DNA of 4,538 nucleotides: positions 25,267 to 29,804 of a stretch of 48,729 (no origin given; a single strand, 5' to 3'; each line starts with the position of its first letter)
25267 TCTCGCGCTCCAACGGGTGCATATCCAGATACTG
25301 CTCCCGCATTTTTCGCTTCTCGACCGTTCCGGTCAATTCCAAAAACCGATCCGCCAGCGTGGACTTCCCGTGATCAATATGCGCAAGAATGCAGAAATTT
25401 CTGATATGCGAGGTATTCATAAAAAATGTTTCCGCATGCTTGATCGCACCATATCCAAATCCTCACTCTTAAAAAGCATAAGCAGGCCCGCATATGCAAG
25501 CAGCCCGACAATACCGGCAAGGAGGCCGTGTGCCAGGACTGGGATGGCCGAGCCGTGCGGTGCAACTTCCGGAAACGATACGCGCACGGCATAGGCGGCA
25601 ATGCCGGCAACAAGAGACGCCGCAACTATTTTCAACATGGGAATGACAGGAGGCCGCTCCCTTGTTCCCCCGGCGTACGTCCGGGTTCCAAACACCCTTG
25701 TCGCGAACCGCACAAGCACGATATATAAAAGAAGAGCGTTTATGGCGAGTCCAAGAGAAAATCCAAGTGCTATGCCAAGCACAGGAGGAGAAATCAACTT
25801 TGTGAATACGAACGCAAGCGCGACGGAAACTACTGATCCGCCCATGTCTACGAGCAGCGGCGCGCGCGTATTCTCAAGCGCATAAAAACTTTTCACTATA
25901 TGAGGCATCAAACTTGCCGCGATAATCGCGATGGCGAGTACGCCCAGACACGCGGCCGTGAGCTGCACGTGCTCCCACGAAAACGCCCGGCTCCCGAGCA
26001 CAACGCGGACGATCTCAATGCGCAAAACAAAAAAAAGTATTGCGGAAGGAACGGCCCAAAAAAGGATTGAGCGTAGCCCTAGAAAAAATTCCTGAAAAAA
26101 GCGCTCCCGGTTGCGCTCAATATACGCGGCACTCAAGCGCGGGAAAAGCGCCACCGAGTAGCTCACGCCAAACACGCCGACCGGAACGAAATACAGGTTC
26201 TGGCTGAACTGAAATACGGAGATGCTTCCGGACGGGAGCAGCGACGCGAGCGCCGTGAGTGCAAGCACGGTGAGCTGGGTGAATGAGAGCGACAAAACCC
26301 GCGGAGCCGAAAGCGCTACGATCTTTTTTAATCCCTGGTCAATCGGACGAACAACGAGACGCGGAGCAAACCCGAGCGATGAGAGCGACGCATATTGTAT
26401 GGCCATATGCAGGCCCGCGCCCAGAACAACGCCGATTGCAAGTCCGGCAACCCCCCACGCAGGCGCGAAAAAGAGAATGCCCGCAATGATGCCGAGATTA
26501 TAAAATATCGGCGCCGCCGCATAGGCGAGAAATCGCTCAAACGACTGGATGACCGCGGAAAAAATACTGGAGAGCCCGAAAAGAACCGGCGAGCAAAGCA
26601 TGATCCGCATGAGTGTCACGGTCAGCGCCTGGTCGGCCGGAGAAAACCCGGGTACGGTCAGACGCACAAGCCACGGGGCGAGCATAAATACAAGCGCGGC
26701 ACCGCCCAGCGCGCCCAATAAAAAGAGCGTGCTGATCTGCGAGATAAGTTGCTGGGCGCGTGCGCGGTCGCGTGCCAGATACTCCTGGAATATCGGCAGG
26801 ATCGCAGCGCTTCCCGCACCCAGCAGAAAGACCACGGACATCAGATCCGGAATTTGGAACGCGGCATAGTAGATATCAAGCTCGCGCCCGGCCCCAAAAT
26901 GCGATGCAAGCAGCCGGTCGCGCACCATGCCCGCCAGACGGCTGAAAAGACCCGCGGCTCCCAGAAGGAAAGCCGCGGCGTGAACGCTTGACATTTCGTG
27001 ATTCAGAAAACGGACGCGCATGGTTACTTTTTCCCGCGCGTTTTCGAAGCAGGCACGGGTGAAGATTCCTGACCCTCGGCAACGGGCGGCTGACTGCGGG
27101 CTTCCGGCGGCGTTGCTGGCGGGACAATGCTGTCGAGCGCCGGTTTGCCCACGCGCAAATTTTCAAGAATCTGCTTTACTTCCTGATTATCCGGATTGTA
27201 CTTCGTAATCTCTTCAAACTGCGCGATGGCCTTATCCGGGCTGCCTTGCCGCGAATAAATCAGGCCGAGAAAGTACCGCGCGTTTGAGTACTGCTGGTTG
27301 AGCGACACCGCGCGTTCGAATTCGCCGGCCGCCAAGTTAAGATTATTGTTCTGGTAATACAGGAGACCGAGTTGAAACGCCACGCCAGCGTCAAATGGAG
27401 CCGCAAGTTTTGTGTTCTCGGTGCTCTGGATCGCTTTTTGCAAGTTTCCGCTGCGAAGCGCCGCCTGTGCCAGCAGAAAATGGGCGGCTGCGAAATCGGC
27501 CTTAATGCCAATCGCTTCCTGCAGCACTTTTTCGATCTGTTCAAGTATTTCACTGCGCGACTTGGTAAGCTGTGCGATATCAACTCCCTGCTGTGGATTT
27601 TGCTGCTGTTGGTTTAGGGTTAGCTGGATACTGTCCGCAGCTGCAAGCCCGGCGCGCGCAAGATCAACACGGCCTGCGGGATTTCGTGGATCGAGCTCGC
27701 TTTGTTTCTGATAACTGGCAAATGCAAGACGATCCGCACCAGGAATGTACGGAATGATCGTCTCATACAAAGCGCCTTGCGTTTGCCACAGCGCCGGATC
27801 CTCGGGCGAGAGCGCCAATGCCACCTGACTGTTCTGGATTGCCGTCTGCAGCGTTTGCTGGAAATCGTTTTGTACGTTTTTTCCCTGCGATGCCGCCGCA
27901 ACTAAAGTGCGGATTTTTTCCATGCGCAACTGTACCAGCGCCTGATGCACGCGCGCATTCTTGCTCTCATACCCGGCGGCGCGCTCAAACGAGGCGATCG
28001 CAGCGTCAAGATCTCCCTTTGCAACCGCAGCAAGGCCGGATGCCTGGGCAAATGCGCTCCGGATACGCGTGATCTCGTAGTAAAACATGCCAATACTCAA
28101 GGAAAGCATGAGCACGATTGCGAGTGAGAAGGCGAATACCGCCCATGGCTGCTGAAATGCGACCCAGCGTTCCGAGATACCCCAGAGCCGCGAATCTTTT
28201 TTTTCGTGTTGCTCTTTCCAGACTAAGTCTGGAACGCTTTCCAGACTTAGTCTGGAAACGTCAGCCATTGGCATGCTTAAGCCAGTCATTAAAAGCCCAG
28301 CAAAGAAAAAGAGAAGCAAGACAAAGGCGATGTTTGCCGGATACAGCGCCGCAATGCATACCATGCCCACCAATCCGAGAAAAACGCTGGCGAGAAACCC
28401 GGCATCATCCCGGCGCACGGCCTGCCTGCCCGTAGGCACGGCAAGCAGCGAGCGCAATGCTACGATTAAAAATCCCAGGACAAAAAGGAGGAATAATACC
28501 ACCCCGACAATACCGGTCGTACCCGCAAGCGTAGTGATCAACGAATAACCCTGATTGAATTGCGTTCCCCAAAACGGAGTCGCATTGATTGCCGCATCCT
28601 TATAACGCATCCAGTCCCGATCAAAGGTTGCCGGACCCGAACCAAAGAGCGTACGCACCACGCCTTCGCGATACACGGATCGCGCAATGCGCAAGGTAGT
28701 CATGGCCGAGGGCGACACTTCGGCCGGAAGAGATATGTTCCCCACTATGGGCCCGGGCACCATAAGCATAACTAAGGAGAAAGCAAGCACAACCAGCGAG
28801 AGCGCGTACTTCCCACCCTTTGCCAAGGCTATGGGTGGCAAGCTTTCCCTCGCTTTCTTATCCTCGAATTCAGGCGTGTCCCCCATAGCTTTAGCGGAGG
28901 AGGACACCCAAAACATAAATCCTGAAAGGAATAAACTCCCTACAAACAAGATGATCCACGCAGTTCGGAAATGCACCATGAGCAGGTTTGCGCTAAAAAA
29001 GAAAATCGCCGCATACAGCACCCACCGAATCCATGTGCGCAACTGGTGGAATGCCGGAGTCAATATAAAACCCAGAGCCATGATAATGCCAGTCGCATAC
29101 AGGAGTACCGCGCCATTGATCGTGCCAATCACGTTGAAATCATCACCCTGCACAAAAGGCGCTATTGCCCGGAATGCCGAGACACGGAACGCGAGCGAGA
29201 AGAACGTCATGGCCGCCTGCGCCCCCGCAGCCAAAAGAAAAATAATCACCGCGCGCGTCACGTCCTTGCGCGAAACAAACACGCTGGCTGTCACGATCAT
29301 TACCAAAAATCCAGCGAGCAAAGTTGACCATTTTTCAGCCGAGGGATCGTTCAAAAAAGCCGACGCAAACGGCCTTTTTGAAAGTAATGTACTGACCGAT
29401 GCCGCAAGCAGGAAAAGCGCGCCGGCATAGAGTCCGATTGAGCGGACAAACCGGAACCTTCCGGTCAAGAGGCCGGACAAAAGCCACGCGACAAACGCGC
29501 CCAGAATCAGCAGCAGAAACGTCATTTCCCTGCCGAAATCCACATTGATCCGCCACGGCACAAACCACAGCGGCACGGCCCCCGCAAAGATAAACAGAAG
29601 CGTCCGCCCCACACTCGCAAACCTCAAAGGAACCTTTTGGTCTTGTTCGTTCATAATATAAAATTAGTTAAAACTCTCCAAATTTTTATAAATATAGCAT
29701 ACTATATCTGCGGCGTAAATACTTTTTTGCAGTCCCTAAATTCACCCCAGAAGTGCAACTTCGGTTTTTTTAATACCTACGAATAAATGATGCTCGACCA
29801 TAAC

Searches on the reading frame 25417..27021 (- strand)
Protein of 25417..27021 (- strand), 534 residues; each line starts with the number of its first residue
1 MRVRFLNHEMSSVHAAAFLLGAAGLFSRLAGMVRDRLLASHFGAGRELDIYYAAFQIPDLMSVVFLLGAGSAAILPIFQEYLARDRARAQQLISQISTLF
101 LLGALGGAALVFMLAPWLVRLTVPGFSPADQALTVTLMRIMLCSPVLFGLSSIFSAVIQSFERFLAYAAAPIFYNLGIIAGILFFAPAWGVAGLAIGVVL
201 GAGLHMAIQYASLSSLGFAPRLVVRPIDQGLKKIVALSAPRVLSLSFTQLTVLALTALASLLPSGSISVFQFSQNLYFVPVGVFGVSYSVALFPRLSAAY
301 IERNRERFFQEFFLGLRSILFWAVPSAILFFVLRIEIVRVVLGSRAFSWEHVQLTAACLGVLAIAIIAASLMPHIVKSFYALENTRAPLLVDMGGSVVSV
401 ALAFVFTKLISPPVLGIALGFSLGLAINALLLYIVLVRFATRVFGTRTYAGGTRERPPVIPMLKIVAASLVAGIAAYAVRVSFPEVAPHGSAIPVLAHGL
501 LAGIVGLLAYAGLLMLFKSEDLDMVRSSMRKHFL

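Call 80: search_protein_families(library=pfam, proteins=[window:25417-27021:-], max_evalue=0.00001)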
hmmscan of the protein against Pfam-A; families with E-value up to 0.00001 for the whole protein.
window:25417-27021:- (534 aa): 1 family
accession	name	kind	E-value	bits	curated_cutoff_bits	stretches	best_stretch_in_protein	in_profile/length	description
PF03023.19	MurJ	-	2.9e-72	244.2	27.4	1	38-464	1-417/451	Lipid II flippase MurJ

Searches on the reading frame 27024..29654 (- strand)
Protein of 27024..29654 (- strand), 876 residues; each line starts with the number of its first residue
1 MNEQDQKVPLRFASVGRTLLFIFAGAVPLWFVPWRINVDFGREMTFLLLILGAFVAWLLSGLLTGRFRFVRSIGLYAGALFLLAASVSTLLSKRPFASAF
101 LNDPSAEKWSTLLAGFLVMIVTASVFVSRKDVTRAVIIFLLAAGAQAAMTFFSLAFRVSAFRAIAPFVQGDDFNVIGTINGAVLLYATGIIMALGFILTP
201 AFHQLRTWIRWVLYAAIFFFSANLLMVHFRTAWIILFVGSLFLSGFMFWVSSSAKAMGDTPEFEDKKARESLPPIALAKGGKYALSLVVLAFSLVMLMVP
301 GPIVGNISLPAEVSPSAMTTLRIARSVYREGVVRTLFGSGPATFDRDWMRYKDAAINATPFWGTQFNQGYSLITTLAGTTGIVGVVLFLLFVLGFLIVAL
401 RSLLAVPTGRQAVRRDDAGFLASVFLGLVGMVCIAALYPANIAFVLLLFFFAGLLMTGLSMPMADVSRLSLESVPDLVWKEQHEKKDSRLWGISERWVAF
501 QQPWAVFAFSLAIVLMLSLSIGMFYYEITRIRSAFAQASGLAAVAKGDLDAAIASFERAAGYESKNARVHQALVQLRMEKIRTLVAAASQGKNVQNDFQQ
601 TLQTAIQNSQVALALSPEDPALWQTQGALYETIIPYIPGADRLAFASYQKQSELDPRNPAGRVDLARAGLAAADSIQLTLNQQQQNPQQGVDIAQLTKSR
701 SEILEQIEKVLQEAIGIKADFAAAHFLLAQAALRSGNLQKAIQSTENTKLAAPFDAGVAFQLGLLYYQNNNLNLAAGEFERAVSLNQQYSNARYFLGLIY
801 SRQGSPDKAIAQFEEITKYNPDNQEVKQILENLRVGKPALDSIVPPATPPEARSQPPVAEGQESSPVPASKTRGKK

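Call 80: search_protein_families(library=pfam, proteins=[window:27024-29654:-], max_evalue=0.00001)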
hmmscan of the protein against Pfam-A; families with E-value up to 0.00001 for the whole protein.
window:27024-29654:- (876 aa): 9 families
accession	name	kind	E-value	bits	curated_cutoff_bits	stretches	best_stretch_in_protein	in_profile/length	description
PF14559.12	TPR_19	-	2.5e-15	57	25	1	768-832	3-67/68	Tetratricopeptide repeat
PF07719.23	TPR_2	-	5.2e-15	54.7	27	0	792-823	3-34/34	Tetratricopeptide repeat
PF13432.12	TPR_16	-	2.3e-12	47.6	32.7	1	761-817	2-58/65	Tetratricopeptide repeat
PF13181.12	TPR_8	-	2.1e-11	43.4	25.7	0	792-823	3-34/34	Tetratricopeptide repeat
PF13414.12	TPR_11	-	3e-11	43.3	26.8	0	763-804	1-42/42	TPR repeat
PF00515.34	TPR_1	-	9.4e-11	41.5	27.8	0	791-823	2-34/34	Tetratricopeptide repeat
PF13371.12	TPR_9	-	2.1e-10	40.9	35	0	730-788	3-61/73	Tetratricopeptide repeat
PF13431.12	TPR_17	-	4.3e-06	27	24.4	0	779-811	2-34/34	Tetratricopeptide repeat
PF13428.12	TPR_14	-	9.2e-06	26.3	23.5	0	791-826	2-37/44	Tetratricopeptide repeat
